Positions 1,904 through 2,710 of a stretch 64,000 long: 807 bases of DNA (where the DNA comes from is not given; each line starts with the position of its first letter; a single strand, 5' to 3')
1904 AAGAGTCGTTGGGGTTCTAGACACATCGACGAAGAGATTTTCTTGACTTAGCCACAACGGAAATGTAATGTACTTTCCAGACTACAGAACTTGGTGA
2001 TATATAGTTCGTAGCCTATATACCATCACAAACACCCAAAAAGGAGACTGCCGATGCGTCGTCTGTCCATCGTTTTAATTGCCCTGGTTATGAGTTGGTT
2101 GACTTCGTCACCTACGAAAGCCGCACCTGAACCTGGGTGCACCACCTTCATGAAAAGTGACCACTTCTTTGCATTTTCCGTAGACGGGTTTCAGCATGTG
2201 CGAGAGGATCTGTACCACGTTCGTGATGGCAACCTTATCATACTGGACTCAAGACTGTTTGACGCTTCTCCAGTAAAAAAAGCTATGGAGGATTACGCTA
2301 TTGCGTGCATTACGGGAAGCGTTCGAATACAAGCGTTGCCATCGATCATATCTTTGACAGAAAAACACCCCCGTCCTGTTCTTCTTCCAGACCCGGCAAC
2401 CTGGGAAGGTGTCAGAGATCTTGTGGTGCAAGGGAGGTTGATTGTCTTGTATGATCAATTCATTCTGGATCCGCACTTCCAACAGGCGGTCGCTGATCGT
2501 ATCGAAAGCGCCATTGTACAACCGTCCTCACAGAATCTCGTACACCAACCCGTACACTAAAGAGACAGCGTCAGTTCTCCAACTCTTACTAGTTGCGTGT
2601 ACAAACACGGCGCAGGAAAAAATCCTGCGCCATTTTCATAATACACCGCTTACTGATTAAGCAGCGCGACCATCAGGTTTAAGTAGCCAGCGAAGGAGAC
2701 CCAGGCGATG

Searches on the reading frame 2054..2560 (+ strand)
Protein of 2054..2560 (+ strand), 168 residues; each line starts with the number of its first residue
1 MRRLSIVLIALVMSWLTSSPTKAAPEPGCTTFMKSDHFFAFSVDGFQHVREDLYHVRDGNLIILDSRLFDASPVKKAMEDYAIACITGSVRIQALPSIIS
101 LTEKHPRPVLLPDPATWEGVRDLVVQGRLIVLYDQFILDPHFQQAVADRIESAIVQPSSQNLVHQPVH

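Call 75: find_encoding_contigs(protein=window:2054-2560:+, flank=10000, max_places=2)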
Protein window:2054-2560:+ (168 aa): 13 contigs read that carry it; 2 places shown.
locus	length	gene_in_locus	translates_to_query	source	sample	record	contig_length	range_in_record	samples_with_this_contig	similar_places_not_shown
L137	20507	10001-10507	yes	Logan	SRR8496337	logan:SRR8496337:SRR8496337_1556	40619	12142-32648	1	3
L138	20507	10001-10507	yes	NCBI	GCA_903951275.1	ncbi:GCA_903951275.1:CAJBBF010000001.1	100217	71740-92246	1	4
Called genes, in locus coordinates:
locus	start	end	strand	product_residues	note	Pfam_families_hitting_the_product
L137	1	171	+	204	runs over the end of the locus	PF09335:VTT_dom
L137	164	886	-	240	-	PF00175:NAD_binding_1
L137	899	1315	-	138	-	-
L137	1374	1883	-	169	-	-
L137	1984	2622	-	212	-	PF07963:N_methyl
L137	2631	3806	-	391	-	PF07885:Ion_trans_2, PF02254:TrkA_N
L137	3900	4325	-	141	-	-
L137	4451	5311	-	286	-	-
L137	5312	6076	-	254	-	PF01471:PG_binding_1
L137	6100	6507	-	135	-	PF20393:Pro_CA_2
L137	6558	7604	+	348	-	PF01699:Na_Ca_ex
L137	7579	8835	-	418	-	PF00070:Pyr_redox (faint), PF00890:FAD_binding_2 (weak), PF01266:DAO (faint), PF03486:HI0933_like, PF07992:Pyr_redox_2 (faint), PF12831:FAD_oxidored, PF13450:NAD_binding_8 (faint), PF22780:HI0933_like_1st, +1 more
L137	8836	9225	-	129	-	PF25213:HVO_A0261_N (weak), PF01638:HxlR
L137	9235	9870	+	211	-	PF02589:LUD_dom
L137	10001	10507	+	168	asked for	-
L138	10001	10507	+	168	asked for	-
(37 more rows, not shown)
